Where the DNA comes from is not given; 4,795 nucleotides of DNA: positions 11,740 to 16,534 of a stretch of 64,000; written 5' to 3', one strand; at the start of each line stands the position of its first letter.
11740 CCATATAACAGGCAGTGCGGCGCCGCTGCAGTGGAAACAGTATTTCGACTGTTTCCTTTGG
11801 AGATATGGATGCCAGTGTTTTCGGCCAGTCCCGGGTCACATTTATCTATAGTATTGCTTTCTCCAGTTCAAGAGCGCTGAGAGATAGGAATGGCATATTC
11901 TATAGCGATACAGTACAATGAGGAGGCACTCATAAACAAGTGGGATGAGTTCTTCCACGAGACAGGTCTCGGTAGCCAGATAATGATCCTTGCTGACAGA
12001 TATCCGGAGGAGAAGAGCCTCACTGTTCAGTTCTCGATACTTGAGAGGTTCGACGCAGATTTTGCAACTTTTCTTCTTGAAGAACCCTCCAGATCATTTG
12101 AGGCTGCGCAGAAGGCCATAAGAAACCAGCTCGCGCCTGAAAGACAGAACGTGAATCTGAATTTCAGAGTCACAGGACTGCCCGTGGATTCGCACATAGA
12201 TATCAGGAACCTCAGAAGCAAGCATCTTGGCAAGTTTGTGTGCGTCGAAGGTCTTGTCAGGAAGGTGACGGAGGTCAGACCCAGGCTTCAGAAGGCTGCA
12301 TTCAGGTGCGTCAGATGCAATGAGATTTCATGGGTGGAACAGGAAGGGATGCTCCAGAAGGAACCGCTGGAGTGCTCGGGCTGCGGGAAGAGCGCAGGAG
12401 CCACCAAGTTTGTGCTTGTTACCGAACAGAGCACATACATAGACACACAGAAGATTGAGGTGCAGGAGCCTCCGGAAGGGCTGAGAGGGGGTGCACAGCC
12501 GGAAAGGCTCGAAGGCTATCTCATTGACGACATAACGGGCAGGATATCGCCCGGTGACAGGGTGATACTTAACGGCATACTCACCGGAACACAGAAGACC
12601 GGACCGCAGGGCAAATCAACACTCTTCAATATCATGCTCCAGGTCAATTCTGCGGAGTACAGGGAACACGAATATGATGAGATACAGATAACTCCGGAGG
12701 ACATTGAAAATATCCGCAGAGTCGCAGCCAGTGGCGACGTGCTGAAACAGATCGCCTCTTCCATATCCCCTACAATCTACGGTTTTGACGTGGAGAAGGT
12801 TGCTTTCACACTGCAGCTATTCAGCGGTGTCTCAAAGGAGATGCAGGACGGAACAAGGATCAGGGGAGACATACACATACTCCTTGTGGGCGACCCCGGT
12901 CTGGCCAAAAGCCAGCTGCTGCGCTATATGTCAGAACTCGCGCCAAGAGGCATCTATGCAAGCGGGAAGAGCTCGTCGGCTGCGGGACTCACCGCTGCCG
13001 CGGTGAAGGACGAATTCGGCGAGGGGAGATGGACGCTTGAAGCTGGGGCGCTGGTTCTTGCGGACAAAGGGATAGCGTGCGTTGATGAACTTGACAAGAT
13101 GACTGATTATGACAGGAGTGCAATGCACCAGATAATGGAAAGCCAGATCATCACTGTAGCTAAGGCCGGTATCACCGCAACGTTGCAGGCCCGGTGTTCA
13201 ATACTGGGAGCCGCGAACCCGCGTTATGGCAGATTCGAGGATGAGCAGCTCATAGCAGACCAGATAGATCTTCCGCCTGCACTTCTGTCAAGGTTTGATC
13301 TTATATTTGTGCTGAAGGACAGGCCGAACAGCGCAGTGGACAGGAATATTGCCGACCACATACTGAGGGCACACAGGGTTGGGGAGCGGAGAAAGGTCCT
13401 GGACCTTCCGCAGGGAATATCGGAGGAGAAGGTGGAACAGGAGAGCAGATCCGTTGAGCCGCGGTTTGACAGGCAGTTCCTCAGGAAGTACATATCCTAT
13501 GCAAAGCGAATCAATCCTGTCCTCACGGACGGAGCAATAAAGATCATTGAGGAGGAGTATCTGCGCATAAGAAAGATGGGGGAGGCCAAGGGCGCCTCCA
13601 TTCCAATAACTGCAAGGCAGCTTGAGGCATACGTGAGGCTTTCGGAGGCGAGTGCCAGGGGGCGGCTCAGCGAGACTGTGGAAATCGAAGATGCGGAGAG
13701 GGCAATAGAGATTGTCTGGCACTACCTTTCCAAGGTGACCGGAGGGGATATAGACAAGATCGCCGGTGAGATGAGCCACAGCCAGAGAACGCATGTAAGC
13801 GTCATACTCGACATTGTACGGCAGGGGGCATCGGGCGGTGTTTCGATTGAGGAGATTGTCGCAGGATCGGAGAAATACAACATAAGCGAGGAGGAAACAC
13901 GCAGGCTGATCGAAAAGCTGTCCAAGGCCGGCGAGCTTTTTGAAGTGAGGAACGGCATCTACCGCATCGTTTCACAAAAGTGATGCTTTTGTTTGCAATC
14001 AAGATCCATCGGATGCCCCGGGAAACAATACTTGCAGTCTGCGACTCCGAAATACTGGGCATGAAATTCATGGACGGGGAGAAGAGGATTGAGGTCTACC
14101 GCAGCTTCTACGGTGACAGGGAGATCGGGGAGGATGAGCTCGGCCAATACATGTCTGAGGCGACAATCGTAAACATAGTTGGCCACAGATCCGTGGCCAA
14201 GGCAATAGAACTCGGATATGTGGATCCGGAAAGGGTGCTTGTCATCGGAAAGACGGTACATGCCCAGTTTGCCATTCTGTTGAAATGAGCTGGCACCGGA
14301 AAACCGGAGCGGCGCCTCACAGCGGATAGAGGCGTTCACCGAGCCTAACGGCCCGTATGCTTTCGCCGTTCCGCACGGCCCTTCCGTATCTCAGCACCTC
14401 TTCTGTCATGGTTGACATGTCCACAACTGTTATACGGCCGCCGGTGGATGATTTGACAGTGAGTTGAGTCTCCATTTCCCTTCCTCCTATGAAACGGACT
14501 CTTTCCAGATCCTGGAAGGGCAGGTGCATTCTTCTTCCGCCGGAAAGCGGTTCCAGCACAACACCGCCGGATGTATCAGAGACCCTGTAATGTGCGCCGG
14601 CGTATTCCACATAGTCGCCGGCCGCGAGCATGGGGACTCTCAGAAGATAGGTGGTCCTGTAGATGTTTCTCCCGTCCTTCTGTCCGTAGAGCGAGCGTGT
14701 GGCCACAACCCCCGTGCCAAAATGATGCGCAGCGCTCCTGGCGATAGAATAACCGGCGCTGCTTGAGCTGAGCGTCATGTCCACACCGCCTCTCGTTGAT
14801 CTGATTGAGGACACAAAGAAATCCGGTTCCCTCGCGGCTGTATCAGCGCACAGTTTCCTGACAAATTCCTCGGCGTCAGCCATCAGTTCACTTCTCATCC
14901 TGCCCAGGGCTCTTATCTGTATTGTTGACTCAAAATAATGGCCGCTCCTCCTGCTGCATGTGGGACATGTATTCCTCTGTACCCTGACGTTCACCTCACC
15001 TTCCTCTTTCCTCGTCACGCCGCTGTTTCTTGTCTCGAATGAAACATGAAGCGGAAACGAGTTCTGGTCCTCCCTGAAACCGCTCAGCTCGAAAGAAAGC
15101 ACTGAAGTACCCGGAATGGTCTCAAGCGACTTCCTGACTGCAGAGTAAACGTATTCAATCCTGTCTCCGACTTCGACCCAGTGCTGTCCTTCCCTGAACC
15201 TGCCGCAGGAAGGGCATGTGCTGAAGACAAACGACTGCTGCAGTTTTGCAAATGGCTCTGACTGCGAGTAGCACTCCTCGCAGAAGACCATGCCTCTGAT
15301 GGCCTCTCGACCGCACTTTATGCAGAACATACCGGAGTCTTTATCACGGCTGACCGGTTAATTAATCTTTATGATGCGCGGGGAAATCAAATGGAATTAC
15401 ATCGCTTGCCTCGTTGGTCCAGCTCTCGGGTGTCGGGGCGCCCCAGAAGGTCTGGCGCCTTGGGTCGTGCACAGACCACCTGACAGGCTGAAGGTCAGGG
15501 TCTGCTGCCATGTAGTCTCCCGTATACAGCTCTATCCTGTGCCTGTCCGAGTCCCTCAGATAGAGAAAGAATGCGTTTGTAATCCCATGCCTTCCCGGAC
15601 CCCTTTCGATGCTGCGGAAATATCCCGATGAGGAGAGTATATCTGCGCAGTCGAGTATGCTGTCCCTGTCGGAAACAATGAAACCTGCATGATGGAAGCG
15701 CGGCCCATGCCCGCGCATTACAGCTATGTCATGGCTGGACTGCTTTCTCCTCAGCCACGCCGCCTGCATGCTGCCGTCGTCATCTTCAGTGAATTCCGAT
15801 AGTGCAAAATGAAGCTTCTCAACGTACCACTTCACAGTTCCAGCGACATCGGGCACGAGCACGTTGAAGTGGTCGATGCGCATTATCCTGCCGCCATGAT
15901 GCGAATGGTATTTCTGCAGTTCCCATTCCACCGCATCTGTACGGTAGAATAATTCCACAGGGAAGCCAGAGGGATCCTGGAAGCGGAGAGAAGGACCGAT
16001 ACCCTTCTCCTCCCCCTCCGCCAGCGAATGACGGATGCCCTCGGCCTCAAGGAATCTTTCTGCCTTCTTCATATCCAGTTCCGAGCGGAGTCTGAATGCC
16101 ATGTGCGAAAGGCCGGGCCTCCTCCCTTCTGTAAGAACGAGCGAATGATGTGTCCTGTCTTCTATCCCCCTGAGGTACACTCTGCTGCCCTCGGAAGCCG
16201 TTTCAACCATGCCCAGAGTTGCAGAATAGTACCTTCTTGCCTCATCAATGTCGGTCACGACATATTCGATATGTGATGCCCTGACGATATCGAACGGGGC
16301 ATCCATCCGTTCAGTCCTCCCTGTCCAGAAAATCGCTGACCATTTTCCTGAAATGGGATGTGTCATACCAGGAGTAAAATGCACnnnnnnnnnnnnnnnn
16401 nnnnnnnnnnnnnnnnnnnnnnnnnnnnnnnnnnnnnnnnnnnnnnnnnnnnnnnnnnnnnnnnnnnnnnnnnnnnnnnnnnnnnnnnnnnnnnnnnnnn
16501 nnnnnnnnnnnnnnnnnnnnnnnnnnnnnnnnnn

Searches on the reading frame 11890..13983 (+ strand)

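Call 21: search_protein_families(library=pfam, proteins=[window:11890-13983:+], max_evalue=0.00001)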
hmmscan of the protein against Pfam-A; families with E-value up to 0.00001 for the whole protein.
window:11890-13983:+ (697 aa): 5 families
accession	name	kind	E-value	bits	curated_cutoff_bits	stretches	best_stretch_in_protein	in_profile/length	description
PF00493.29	MCM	-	4.3e-91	304.4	23.3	1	271-495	1-224/224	MCM P-loop domain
PF17207.9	MCM_OB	-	1.7e-29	102.5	24.8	1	105-232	2-123/126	MCM OB domain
PF17855.7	MCM_lid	-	3.2e-25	88.9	27.4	1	529-610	1-84/87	MCM AAA-lid domain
PF01078.27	Mg_chelatase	-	4.2e-07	30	20.3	0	379-445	94-159/207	Magnesium chelatase, subunit ChlI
PF07728.20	AAA_5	-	1.4e-06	28.8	22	1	329-453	1-126/139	AAA domain (dynein-related subfamily)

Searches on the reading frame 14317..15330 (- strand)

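Call 21: search_protein_families(library=pfam, proteins=[window:14317-15330:-], max_evalue=0.00001)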
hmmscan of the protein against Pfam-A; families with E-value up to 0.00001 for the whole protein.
window:14317-15330:- (337 aa): 1 family
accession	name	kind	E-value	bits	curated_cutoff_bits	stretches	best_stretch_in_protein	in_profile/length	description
PF04981.18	NMD3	-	2.5e-38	132.4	24.9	1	3-232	1-243/243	NMD3 family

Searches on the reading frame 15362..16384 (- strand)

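Call 21: search_protein_families(library=pfam, proteins=[window:15362-16384:-], max_evalue=0.00001)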
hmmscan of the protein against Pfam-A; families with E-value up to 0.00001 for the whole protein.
window:15362-16384:- (340 aa): 3 families
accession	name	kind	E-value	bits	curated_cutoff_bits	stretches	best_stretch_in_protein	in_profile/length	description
PF00903.31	Glyoxalase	-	3.9e-22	79.3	20.6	2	169-286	1-121/121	Glyoxalase/Bleomycin resistance protein/Dioxygenase superfamily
PF13669.12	Glyoxalase_4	-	1.4e-07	32.2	27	0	38-64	2-28/109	Glyoxalase/Bleomycin resistance protein/Dioxygenase superfamily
PF22247.2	Diox-like_N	-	1.5e-06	28.7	27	1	93-146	2-56/60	Catechol 2,3-dioxygenase-like N-terminal domain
